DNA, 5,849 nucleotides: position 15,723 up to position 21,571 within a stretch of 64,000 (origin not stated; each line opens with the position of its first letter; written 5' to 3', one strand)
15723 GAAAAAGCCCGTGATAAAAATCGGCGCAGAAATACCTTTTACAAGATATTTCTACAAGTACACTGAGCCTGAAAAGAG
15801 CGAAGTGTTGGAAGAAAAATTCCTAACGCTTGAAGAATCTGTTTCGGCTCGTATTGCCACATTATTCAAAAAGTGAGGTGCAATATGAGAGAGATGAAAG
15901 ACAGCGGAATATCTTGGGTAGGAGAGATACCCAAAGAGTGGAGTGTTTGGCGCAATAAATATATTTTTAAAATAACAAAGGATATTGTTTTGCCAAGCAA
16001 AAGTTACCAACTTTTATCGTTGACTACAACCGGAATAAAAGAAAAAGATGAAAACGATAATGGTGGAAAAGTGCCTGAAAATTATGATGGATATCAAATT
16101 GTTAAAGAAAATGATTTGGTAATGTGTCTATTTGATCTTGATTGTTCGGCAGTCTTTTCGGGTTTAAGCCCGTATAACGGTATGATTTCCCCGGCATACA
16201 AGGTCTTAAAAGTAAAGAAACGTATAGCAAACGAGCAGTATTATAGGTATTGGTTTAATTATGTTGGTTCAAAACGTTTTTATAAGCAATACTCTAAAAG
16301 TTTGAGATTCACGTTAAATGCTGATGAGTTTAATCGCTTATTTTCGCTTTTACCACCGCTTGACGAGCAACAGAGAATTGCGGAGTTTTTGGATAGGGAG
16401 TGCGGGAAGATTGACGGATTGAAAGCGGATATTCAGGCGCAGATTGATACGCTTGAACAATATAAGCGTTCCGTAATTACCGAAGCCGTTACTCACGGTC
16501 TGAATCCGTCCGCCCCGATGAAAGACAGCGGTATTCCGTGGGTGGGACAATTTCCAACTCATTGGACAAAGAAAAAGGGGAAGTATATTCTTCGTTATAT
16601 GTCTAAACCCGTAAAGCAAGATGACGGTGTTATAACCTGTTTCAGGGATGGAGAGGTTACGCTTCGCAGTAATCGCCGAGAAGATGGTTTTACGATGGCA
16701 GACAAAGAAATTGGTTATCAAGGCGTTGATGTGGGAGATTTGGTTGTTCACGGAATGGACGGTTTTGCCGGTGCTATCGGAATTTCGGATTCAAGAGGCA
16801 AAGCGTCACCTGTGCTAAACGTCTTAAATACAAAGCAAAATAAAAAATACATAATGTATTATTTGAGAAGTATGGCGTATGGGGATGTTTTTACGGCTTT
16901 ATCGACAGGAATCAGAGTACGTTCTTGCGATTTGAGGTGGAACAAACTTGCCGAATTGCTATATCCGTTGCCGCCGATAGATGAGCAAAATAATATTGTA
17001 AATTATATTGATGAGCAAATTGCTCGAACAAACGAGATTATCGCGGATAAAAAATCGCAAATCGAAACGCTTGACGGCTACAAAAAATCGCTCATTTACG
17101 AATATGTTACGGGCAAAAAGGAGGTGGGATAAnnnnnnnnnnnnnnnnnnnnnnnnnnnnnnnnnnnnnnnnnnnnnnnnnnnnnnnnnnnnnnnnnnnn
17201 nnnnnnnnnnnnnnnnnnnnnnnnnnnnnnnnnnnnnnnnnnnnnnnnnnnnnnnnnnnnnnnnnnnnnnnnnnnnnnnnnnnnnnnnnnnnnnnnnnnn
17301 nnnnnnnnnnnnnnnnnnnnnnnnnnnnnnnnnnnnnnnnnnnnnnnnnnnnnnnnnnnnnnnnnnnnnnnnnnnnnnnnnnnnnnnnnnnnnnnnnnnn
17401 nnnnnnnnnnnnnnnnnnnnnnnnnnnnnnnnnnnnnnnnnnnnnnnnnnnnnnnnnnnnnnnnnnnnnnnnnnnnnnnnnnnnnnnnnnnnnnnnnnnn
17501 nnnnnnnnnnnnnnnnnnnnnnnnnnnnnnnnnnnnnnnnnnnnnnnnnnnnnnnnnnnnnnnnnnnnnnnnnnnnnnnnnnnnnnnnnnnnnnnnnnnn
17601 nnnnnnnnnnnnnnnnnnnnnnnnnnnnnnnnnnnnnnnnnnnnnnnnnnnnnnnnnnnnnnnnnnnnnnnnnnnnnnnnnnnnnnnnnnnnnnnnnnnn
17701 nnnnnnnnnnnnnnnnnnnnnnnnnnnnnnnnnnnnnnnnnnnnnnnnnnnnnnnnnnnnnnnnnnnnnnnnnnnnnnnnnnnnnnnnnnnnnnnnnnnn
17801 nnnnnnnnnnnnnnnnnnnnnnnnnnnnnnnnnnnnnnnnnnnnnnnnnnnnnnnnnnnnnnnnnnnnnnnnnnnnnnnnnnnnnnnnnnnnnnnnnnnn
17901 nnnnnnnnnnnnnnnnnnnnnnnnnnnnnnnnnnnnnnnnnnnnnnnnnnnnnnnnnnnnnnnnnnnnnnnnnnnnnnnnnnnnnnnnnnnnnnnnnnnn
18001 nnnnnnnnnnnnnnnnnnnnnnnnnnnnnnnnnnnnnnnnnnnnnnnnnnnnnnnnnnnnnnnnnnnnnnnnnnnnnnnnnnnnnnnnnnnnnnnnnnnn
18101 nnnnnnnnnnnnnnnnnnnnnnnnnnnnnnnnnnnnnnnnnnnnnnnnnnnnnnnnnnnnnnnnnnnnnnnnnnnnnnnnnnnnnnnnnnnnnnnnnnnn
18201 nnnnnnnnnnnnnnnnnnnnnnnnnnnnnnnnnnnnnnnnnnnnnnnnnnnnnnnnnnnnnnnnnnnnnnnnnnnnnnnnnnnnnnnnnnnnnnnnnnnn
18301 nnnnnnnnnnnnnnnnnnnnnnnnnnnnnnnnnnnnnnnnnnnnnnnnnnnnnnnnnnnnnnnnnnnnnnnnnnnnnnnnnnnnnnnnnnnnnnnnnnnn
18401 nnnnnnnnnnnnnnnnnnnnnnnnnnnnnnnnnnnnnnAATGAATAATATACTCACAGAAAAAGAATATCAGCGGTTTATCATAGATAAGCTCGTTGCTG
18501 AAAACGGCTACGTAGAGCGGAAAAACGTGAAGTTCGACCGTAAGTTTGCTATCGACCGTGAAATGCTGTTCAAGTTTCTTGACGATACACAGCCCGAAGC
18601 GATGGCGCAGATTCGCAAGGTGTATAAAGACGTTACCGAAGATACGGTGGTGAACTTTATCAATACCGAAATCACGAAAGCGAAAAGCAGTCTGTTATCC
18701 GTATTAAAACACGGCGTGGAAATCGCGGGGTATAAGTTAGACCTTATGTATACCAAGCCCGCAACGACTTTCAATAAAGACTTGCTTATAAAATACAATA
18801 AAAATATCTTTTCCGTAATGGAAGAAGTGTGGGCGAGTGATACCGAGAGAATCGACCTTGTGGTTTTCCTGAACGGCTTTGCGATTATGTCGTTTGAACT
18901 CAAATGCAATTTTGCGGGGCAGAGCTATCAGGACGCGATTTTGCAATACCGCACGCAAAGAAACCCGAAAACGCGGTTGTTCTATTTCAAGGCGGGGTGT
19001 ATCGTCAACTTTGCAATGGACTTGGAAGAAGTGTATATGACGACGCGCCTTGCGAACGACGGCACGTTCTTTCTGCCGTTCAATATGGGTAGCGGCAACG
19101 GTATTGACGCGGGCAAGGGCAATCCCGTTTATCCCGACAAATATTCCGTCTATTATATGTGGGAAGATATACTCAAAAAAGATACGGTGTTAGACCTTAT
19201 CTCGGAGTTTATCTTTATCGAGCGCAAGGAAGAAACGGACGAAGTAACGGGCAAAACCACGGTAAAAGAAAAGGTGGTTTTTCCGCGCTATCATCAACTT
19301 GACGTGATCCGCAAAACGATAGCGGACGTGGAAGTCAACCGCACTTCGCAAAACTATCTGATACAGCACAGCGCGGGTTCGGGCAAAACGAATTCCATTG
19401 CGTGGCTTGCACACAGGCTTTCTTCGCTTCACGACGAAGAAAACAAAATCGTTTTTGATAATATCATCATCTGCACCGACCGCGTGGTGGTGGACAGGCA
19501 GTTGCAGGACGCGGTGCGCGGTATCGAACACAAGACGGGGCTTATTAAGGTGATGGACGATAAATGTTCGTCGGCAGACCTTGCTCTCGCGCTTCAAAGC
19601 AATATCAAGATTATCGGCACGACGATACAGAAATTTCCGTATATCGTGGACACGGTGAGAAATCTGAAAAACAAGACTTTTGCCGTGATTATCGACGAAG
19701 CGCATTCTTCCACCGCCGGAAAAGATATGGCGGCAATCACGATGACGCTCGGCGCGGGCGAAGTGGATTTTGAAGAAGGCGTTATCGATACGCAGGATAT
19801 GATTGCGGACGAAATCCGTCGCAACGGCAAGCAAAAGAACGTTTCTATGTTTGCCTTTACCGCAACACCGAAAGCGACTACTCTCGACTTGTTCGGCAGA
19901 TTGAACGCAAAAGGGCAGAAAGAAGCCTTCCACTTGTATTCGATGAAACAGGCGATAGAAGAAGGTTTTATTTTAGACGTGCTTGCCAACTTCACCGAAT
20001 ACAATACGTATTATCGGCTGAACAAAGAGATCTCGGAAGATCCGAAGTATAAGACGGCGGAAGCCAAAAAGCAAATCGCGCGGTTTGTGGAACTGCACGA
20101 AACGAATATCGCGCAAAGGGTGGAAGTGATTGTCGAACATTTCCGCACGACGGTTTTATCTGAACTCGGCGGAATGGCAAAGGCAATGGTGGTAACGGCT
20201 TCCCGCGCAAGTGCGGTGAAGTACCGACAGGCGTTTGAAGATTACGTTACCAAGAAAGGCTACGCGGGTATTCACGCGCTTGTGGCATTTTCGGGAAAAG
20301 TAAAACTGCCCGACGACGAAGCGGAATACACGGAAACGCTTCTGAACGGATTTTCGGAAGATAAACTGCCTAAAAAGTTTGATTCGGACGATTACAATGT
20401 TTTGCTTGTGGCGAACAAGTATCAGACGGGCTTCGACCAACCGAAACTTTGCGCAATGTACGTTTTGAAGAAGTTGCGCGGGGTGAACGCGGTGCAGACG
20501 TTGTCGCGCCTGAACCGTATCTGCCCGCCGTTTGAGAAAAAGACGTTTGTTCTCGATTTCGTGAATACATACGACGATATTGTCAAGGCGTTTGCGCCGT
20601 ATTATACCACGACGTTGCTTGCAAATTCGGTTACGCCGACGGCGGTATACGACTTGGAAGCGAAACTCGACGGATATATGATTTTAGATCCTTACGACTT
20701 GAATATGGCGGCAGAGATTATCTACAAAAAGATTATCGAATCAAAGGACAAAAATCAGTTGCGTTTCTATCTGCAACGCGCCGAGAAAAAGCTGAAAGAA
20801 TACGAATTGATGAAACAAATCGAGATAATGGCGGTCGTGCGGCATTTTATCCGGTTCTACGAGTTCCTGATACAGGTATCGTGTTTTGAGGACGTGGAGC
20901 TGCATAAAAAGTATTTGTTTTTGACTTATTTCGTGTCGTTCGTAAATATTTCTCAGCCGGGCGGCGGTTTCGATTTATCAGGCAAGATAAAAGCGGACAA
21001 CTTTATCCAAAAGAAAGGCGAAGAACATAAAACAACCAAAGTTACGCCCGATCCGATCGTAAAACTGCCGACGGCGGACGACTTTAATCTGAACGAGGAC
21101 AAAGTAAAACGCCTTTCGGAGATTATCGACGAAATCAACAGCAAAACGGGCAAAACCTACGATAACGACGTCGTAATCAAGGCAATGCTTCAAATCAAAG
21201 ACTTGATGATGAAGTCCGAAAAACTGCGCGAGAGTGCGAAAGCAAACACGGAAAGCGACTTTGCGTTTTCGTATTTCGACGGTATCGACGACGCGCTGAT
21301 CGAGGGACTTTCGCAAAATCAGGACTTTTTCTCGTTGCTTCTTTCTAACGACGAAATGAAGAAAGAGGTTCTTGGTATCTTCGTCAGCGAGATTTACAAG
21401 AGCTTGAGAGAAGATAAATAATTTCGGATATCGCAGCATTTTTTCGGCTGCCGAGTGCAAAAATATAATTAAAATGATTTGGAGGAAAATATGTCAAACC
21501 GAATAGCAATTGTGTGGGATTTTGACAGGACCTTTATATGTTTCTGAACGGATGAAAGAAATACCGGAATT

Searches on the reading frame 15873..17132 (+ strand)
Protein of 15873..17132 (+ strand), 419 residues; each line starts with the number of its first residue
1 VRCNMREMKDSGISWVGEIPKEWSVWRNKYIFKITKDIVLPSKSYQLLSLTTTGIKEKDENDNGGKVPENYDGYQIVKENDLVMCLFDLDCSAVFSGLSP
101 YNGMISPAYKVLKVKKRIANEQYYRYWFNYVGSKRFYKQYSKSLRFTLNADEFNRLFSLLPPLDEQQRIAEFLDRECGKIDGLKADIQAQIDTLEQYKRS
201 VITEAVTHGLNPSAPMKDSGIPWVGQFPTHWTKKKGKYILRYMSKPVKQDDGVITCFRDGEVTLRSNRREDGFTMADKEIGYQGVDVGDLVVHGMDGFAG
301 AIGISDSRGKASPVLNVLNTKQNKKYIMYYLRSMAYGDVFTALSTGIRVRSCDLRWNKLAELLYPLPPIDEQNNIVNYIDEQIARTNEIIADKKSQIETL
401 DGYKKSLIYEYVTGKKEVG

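Call 6: search_protein_families(library=pfam, proteins=[window:15873-17132:+])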
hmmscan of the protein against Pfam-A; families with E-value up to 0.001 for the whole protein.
window:15873-17132:+ (419 aa): 1 family
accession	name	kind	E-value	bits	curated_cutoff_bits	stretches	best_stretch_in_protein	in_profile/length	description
PF01420.25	Methylase_S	-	4.1e-10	40.6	22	1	21-191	2-166/168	Type I restriction modification DNA specificity domain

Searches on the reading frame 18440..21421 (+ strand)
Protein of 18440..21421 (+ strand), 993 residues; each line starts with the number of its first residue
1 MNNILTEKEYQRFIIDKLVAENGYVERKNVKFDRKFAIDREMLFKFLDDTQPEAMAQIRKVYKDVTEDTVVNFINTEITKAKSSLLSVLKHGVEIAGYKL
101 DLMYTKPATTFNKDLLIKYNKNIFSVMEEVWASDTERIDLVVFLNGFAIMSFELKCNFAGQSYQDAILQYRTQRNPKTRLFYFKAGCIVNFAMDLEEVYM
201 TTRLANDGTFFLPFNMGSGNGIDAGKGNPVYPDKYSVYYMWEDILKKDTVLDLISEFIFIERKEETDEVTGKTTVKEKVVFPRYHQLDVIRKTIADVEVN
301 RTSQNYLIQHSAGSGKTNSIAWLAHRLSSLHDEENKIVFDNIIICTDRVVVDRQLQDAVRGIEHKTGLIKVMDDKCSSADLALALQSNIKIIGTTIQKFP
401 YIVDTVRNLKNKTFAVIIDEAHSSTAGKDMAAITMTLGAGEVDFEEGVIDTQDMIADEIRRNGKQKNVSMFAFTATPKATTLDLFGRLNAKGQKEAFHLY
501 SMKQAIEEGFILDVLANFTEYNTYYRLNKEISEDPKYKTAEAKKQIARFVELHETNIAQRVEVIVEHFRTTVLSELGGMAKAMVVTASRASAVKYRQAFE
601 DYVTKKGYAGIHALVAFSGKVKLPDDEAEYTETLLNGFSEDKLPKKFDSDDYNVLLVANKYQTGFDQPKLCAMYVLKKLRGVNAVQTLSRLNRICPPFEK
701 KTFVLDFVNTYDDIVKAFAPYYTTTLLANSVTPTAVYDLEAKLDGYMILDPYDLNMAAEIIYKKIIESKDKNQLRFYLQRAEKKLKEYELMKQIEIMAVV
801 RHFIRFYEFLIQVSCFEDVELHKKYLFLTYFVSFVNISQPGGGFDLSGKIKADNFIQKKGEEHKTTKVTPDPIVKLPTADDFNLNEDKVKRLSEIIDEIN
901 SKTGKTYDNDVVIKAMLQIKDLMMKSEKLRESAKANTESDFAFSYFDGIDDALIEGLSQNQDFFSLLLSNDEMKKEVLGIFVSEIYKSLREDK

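Call 6: search_protein_families(library=pfam, proteins=[window:18440-21421:+])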
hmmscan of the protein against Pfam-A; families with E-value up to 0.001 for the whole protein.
window:18440-21421:+ (993 aa): 5 families
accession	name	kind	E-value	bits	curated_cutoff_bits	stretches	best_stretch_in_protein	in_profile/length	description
PF18766.7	SWI2_SNF2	-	3.7e-20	73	26.7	1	285-517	1-191/221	SWI2/SNF2 ATPase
PF04851.21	ResIII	-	2.8e-14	53.8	22.5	1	282-478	4-163/164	Type III restriction enzyme, res subunit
PF04313.20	HSDR_N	-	1.5e-10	41.7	25.1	1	5-205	2-194/198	Type I restriction enzyme R protein N terminus (HSDR_N)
PF22679.2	T1R_D3-like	-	2e-08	35.3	27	1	630-700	85-149/158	Type I restriction enzyme subunit R domain 3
PF00270.35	DEAD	-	1.5e-06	28.5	26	1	302-480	13-162/167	DEAD/DEAH box helicase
